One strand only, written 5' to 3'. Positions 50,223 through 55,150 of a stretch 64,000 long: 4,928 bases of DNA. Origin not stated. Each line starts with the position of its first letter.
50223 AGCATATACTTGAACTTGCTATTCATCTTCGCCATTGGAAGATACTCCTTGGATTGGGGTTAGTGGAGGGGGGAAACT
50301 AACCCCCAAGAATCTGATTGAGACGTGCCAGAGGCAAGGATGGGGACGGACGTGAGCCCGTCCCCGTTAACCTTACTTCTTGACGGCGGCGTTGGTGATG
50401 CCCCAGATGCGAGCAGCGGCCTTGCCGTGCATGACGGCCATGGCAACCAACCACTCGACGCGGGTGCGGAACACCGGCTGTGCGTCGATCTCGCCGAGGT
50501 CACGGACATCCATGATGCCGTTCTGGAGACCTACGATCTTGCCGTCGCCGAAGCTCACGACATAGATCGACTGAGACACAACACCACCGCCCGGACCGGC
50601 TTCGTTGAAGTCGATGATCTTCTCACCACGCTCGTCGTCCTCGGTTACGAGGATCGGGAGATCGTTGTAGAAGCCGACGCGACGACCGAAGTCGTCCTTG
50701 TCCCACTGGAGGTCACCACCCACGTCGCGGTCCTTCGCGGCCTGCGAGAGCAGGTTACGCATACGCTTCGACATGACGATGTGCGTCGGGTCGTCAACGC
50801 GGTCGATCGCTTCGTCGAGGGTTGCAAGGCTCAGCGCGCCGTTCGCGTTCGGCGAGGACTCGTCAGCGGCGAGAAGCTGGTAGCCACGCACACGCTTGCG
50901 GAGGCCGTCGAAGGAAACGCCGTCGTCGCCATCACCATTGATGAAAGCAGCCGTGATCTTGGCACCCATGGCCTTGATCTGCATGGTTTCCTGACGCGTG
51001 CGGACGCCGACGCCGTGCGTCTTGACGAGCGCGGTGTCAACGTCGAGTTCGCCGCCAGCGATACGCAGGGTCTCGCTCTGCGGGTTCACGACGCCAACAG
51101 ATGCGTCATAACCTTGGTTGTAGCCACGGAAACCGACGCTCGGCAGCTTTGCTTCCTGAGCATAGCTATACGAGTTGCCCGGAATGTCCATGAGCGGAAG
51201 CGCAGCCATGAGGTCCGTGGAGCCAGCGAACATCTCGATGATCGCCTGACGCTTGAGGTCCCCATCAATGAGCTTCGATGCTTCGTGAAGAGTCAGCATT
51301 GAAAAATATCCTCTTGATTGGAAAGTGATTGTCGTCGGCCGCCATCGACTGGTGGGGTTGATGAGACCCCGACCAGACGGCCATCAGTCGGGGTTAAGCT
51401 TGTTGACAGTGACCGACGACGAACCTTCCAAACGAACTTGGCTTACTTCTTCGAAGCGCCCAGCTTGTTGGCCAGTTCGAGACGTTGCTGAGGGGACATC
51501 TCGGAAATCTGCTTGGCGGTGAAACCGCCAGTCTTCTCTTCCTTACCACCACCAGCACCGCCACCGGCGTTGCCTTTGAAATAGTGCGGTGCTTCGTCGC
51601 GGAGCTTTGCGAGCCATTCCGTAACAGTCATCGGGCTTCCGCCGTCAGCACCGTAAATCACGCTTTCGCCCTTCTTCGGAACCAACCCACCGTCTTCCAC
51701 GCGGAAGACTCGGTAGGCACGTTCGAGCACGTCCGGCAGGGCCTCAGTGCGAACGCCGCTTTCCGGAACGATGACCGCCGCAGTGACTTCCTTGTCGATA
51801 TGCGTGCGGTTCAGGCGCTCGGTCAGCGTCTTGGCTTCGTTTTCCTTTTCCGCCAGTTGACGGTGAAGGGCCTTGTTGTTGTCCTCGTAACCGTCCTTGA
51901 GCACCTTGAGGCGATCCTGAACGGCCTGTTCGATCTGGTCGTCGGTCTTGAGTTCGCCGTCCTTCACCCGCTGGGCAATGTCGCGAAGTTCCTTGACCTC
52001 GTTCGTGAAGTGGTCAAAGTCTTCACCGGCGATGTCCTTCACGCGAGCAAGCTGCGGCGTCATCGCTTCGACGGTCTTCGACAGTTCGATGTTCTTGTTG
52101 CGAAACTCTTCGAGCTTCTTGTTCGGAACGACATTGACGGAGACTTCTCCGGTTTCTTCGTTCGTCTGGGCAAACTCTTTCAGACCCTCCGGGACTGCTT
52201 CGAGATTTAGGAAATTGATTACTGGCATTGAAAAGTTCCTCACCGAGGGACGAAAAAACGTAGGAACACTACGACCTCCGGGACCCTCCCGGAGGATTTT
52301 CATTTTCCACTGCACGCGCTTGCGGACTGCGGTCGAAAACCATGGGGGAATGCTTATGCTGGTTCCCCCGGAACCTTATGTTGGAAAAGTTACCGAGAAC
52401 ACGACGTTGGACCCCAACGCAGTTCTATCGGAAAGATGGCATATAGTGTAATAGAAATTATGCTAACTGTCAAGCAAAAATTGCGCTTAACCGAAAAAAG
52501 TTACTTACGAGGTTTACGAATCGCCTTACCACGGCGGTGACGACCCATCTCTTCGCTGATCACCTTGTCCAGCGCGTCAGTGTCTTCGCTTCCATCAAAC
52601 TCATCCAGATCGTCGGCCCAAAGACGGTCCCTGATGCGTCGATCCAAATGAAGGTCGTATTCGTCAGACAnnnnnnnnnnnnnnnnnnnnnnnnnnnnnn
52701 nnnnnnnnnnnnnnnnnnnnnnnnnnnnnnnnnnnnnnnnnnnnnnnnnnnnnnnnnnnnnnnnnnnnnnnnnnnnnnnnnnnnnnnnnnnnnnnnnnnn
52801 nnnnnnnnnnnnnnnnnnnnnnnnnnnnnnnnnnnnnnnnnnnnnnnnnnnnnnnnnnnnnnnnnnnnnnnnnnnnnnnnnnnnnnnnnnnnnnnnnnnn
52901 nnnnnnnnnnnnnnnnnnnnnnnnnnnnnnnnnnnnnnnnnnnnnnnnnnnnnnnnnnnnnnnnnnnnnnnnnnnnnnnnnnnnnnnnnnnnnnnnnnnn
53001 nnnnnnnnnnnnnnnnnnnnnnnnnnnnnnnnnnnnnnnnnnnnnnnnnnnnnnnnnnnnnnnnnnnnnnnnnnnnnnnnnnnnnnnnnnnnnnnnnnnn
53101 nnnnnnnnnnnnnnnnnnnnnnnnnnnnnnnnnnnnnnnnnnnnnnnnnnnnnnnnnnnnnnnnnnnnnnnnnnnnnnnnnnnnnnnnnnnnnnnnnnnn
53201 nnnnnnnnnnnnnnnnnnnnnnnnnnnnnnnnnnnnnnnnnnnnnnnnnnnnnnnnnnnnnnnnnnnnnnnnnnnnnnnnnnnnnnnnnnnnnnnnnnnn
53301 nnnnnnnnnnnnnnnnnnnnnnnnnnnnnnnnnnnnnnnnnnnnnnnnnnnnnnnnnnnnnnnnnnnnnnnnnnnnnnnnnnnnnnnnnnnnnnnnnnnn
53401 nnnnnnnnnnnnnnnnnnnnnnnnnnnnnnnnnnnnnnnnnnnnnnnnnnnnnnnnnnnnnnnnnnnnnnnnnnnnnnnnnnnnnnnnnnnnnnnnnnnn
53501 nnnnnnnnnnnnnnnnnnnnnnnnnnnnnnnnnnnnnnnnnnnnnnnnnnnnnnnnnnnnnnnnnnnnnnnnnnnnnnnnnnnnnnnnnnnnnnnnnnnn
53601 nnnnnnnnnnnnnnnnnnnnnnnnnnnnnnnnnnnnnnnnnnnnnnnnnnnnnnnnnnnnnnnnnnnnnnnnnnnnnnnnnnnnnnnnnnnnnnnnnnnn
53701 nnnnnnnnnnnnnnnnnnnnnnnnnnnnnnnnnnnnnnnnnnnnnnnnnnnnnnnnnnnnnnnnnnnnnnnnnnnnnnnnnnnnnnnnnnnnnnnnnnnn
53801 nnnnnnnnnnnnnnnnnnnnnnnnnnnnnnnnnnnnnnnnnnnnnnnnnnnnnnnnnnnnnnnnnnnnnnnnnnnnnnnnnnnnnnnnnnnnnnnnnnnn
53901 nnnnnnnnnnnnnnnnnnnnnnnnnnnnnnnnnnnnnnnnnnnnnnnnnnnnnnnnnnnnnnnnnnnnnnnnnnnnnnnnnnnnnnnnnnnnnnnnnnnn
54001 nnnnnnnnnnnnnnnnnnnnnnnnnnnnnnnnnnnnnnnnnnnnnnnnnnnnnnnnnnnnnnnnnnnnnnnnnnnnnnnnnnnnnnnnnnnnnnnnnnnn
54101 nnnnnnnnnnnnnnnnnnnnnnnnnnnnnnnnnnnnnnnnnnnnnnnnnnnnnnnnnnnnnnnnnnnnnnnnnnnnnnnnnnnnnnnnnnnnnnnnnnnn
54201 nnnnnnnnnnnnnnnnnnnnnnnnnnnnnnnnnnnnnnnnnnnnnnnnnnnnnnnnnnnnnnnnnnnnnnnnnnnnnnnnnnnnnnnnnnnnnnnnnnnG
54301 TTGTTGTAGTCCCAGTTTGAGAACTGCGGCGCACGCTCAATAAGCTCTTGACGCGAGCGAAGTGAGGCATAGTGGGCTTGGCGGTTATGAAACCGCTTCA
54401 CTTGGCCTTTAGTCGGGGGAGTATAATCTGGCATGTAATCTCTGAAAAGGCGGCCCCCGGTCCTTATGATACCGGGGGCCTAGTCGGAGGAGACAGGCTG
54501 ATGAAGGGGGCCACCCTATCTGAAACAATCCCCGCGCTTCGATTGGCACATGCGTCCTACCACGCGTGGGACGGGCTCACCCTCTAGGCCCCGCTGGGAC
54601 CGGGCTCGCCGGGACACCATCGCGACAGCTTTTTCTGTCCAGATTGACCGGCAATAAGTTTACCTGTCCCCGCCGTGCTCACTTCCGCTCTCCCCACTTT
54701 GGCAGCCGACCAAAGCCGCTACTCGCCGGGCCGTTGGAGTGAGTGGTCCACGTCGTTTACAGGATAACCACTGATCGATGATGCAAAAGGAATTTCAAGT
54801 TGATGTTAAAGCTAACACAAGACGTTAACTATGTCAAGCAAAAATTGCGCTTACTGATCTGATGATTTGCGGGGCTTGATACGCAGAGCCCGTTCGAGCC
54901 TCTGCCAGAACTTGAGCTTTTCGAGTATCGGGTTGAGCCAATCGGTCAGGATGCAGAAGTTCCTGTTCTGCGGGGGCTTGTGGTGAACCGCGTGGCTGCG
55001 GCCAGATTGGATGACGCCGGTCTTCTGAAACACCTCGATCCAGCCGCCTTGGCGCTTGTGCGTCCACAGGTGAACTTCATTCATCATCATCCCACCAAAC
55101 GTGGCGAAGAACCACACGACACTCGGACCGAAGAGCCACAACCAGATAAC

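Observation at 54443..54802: ~360-nt densely structured, possibly pseudoknotted RNA between a dedicated promoter and the portal gene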

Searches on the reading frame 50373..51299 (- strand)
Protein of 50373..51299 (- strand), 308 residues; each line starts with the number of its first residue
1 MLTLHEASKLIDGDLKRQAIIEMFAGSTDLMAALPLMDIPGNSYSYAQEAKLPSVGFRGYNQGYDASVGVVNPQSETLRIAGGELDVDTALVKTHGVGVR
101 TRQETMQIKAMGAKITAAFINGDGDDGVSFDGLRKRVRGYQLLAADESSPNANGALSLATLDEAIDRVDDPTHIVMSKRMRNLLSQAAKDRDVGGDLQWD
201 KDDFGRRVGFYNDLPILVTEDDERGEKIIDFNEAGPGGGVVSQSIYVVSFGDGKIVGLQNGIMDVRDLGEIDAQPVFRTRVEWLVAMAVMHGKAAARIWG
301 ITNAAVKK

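Call 7: search_protein_families(library=phrogs, proteins=[window:50373-51299:-])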
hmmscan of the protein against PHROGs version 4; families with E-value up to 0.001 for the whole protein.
window:50373-51299:- (308 aa): 2 families
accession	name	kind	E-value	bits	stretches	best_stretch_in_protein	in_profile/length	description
phrog_212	-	head and packaging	1.9e-79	268.2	1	2-307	6-299/301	major head protein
phrog_31318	-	unknown function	1.5e-06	29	1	158-303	3-146/147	-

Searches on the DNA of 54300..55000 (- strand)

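Call 9: search_dna_similar(query=window:54300-55000:-, collection=phages, mode=distant, max_rows=40)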
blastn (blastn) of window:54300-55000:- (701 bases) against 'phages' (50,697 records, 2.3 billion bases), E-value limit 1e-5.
Records with a match: 1; places in all: 1; records where one place covers at least 80% of the query: 1.
Best place of each record, by identity: 80-90% 1.
By first word of the organism name: Erythrobacter 1.
By host as written in the record: Erythrobacter sp. 1.
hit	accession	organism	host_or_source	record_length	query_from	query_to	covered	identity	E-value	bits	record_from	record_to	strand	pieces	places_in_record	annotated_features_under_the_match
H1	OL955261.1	Erythrobacter phage vB_EliS-L02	Erythrobacter sp.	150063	5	701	96%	83.6%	7e-166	706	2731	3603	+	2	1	hypothetical protein | portal protein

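Call 10: search_rna_families(source=window, start=54300, end=54950, threshold=evalue, max_evalue=10, show_alignments=3)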
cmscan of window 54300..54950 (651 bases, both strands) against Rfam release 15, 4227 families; matches with E-value up to 10: 5.
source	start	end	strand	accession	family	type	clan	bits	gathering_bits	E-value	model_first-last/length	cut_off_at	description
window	54445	54495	-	RF02278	Betaproteobacteria_toxic_sRNA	Gene; sRNA;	-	21.3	50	0.076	1-64/64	no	Betaproteobacteria toxic small RNA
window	54379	54455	+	RF00274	SNORD57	Gene; snRNA; snoRNA; CD-box;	CL00058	14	47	9.2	1-72/72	no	Small nucleolar RNA SNORD57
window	54500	54525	+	RF01131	sR47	Gene; snRNA; snoRNA; CD-box;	CL00132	11.5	40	4.9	30-55/55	no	Small nucleolar RNA sR47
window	54495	54517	+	RF01151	snoU82P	Gene; snRNA; snoRNA; CD-box;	-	10.4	42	5.9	1-55/55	no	Small nucleolar RNA U82P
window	54303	54397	+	RF02041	HOTTIP_2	Gene; lncRNA;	-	4.8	80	8.8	291-374/374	no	HOXA transcript at the distal tip, conserved region 2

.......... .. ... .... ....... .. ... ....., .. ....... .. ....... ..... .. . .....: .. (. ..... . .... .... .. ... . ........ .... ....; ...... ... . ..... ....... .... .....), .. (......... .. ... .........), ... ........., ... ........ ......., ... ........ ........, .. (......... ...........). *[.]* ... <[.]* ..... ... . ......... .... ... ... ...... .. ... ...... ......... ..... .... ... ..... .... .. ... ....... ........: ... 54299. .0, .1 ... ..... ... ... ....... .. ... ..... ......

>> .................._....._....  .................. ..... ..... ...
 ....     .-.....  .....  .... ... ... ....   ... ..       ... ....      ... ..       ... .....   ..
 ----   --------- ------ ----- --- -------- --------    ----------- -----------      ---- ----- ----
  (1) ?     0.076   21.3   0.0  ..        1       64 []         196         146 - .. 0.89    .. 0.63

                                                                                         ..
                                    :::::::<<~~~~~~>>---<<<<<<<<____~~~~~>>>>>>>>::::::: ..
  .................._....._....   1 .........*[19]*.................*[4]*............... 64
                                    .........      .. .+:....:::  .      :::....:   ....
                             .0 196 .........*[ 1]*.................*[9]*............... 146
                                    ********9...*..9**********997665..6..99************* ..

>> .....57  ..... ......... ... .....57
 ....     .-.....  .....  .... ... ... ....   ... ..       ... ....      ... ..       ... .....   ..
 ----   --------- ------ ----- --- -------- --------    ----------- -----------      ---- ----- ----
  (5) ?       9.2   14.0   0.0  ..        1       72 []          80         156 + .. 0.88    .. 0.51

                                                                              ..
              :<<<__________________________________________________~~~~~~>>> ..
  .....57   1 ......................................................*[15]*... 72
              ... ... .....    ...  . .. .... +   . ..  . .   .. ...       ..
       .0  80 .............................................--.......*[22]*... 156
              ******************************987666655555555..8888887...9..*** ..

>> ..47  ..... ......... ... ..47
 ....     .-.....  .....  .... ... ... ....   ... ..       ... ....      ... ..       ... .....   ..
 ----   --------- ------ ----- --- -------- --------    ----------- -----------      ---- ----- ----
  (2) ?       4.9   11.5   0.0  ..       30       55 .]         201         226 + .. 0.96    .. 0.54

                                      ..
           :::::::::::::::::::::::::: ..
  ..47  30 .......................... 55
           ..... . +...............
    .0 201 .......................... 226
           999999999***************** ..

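Call 11: get_annotated_region(hit=H1, flank=4000)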
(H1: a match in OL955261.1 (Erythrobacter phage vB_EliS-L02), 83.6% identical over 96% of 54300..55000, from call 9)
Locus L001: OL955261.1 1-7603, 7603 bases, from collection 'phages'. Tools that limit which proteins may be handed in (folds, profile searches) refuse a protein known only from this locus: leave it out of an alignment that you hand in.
description: Erythrobacter phage vB_EliS-L02, complete genome.
organism: Erythrobacter phage vB_EliS-L02 (NCBI taxid 2909139)
taxonomy: Viruses; Duplodnaviria; Heunggongvirae; Uroviricota; Caudoviricetes
host: Erythrobacter sp.; source: -; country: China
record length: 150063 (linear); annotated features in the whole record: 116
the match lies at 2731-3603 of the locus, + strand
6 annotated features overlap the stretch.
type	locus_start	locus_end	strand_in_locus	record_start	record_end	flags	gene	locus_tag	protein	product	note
CDS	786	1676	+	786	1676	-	-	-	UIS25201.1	phosphate starvation-inducible protein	PhoH Phosphate starvation-inducible protein PhoH, predicted ATPase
CDS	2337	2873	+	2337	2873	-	-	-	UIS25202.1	hypothetical protein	-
CDS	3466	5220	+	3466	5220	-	-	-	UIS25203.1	portal protein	-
CDS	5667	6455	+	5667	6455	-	-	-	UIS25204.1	putative structural protein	-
CDS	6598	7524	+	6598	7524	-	-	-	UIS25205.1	putative major capsid protein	-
CDS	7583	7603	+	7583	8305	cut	-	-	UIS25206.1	hypothetical protein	-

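Call 44: build_rna_model(alignment_id=A5, structure=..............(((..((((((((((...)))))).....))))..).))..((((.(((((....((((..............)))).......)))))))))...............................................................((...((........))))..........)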
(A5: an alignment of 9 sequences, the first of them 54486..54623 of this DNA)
Model R1 built from alignment A5 (9 sequences, 199 columns); structure: as given.
model positions 154; base pairs 30; branch points 2; effective number of sequences 1.69; information 0.59 bits per position. Calibrated on 0.2 Mb of random sequence (short: E-values are rough).
structure used (alignment columns):
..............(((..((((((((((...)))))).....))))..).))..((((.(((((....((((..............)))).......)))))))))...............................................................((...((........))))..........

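Call 45: search_with_rna_model(model_id=R1, sources=[window, L001, L002, L005, L006, L010, L011, L012, L014, L015, L016, L017, L019, L020, L021, L022, L025, L041, L042, L044, L045, L046, L049, L050, L051, L052, L053], max_evalue=1, make_alignment=true)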
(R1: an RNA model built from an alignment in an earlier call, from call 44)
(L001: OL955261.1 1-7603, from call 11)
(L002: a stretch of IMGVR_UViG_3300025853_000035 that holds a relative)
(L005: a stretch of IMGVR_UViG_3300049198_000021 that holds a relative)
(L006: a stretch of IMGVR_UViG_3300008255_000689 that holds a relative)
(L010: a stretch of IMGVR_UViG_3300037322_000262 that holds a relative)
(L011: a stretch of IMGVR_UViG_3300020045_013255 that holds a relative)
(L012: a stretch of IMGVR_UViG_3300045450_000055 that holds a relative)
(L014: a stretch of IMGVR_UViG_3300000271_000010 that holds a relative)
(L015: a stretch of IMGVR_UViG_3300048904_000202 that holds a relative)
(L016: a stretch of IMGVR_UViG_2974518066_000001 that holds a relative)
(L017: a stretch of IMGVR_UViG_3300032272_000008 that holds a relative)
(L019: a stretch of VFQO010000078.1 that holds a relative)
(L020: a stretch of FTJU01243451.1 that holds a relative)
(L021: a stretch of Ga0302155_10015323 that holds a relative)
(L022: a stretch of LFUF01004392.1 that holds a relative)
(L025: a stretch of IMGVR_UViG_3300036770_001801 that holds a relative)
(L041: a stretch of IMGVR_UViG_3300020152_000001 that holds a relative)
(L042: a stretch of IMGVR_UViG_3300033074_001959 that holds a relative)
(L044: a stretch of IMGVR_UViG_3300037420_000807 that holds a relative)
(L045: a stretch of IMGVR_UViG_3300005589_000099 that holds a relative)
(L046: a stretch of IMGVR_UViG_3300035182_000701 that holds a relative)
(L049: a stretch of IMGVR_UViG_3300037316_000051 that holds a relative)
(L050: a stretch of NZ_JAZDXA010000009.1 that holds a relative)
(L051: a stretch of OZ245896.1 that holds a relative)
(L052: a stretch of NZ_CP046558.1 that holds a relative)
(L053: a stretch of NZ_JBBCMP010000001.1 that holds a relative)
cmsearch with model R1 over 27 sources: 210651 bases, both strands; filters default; matches with E-value up to 1: 15.
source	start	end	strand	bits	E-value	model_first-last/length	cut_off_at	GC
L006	2775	2927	+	164.5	3.3e-48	1-154/154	no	0.63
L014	2747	2931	+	152.6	1.3e-44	1-154/154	no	0.59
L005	2747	2931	+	152.1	2e-44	1-154/154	no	0.6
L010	2751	2933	+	140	9.1e-41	1-154/154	no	0.57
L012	2796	2949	+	135.7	1.9e-39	1-154/154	no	0.62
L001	3274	3409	+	133.7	7.3e-39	1-154/154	no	0.65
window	54486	54621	-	129.5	1.5e-37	1-154/154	no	0.66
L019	1294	1429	+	124.4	5e-36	1-154/154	no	0.61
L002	2712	2927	+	124.1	6.2e-36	1-154/154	no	0.62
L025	1253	1408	+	120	1.1e-34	1-154/154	no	0.6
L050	1189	1373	+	59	4.1e-16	1-154/154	no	0.61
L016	2267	2393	+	38.4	7.4e-10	1-154/154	no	0.66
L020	1300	1440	+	28.9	5.7e-07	1-154/154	no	0.61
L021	1300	1436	+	24.4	1.3e-05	1-154/154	no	0.58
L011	2780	2928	+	22.8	4.1e-05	1-154/154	no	0.61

Alignment A6: 15 matches aligned to the model, 375 columns, each read 5' to 3' on its own strand. Consensus structure (alignment columns), stored with it:
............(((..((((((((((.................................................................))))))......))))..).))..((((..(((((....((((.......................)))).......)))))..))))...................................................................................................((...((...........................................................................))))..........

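Call 58: search_with_rna_model(model_id=R1, sources=[L057, L058, L059, L060, L015, L051], max_evalue=10, filters=off, show_alignments=3)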
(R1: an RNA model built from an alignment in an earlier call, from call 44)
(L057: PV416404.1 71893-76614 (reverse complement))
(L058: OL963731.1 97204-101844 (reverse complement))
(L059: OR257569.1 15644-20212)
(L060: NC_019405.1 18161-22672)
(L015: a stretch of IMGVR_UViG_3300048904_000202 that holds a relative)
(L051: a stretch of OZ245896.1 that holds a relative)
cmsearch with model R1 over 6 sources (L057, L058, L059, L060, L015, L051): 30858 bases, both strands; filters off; matches with E-value up to 10: 36.
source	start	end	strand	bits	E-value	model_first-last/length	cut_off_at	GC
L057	1282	1433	+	142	3.3e-42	1-154/154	no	0.64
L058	2814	2839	+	7.7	0.23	1-154/154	no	0.58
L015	2737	2883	+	6.6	0.52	1-154/154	no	0.64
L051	1597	1710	+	5.7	0.95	1-154/154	no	0.59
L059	3287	3308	+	5.7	0.96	1-154/154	no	0.64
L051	2823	2848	+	5.7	1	1-154/154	no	0.58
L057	1800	1822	+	5.5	1.1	20-42/154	no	0.74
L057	1023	1055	+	4.7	2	15-47/154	no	0.73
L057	2866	2883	+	4.3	2.6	67-87/154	no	0.56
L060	4109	4123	-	4.1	2.9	22-36/154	no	0.67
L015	4104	4127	-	3.8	3.7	1-154/154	no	0.54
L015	1844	1961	+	3.8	3.7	1-154/154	no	0.64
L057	75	102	-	3.8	3.7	18-46/154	no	0.75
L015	5321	5333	+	3.7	3.8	23-35/154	no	0.85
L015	722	757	-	3.7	3.9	1-154/154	no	0.53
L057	3141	3164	+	3.7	3.9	64-87/154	no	0.62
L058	4055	4083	+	3.4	4.7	15-48/154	no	0.62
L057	1802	1816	-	3.3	5.2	22-36/154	no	0.93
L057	726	853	+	3.3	5.2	1-154/154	no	0.65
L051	143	165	+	3.3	5.3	1-154/154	no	0.52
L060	1157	1183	+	3.3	5.3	1-154/154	no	0.48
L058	3297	3379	-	3.3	5.4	1-154/154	no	0.51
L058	2430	2454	-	3.1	5.9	1-154/154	no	0.6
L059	2674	2698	+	3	6.3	1-154/154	no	0.48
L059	2910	2932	+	3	6.5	20-42/154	no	0.61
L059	1855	1869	+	3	6.6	22-36/154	no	0.93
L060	136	148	-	2.9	6.8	23-35/154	no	0.77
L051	3616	3693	-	2.8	7.4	1-154/154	no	0.56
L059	4099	4122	+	2.7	7.9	62-88/154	no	0.58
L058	2070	2101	+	2.7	8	58-92/154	no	0.66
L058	756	849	+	2.7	8.2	1-154/154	no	0.7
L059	2506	2520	+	2.7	8.2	22-36/154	no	0.8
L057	2467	2490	-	2.6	8.4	1-154/154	no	0.54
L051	910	953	-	2.5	9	1-154/154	no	0.55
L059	3677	3773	-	2.5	9.4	1-154/154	no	0.6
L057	1448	1463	+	2.4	9.8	22-37/154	no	0.81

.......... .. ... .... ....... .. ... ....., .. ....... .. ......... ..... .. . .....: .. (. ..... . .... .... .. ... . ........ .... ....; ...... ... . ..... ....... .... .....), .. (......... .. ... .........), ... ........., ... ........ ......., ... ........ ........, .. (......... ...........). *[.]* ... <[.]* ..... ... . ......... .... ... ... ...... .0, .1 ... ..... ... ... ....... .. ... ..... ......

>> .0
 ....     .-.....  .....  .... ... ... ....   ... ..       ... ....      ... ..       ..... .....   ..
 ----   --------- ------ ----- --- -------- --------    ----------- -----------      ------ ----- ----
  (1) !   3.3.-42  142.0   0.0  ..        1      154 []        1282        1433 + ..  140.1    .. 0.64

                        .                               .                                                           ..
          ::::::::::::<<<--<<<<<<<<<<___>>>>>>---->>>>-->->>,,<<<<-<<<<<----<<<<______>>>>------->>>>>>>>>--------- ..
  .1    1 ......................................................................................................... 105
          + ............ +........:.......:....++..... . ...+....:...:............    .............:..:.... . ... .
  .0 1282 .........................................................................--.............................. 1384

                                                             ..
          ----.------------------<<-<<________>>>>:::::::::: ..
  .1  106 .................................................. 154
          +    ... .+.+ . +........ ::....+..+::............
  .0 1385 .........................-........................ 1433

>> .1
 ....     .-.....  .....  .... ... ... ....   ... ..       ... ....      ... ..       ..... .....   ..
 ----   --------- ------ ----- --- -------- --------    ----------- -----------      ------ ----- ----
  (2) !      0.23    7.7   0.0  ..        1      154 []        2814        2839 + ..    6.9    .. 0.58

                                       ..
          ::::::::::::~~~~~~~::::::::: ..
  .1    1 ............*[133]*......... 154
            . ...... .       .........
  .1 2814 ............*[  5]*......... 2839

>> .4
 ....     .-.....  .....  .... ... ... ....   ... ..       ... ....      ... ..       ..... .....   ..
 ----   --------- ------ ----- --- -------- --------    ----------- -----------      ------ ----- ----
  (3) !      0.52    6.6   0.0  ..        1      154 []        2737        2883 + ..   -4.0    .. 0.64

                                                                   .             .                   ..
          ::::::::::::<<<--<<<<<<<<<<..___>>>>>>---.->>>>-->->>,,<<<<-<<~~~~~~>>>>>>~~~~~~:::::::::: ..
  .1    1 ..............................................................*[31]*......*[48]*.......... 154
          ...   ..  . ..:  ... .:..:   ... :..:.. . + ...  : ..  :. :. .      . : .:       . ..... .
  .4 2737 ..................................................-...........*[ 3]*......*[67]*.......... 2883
